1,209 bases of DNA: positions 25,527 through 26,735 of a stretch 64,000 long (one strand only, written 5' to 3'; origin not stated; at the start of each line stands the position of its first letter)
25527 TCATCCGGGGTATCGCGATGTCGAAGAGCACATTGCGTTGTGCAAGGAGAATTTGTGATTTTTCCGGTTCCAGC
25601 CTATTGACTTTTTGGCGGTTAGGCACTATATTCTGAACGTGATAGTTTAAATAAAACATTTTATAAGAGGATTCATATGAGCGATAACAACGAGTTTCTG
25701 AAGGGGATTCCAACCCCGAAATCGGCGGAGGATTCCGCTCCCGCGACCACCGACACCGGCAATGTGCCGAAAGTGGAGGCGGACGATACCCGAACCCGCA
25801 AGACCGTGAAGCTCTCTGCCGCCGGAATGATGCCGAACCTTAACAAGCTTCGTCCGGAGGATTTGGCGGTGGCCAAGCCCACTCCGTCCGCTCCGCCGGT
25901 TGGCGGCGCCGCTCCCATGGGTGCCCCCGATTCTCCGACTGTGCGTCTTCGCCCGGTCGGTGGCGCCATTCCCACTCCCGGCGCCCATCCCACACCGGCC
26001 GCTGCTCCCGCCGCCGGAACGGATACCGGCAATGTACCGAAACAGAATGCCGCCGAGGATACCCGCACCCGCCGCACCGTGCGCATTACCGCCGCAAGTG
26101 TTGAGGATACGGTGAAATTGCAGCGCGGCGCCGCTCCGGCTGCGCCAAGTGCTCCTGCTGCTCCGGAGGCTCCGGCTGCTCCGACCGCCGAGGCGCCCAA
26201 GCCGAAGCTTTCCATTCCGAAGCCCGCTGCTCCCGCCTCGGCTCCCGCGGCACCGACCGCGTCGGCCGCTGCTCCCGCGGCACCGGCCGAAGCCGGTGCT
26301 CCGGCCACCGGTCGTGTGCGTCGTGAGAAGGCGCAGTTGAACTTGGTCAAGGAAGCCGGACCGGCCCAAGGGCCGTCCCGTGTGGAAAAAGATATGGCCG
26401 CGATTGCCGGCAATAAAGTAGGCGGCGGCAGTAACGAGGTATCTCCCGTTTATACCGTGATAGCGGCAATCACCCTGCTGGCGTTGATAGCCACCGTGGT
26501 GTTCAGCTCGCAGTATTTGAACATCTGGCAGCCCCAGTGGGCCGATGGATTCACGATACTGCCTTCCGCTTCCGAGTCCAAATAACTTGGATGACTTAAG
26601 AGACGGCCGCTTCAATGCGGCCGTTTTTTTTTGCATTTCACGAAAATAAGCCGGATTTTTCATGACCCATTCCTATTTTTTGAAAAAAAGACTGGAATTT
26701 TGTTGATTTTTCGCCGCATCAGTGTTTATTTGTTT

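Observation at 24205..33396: Orphan tandem secretin paralogs embedded with TPR, Pro/Ala-rich, lipoprotein and NfeD-flotillin genes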

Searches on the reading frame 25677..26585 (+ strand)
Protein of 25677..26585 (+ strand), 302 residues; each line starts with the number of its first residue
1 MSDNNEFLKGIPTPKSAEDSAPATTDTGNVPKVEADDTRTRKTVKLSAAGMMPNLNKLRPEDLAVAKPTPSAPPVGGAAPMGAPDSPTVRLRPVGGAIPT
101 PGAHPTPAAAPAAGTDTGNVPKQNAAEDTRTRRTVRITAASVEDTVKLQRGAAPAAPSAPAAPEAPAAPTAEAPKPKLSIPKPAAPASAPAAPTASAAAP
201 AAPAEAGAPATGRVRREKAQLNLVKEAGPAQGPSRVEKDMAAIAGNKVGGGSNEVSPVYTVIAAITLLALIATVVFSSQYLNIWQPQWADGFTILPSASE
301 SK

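Call 3: search_protein_families(library=pfam, proteins=[window:25677-26585:+], max_evalue=0.1)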
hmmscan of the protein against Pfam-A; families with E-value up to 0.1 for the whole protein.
window:25677-26585:+ (302 aa): 0 families

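Call 4: search_protein_families(library=ncbifam, proteins=[window:25677-26585:+], max_evalue=0.1)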
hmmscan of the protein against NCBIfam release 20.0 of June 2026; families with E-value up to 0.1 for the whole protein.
window:25677-26585:+ (302 aa): 0 families

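Call 72: search_protein_families(library=padloc, proteins=[window:25677-26585:+], max_evalue=0.01)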
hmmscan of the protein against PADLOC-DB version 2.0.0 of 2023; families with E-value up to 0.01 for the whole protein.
window:25677-26585:+ (302 aa): 0 families

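Call 77: search_protein_families(library=phrogs, proteins=[window:25677-26585:+], max_evalue=0.01)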
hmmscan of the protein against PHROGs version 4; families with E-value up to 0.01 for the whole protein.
window:25677-26585:+ (302 aa): 0 families
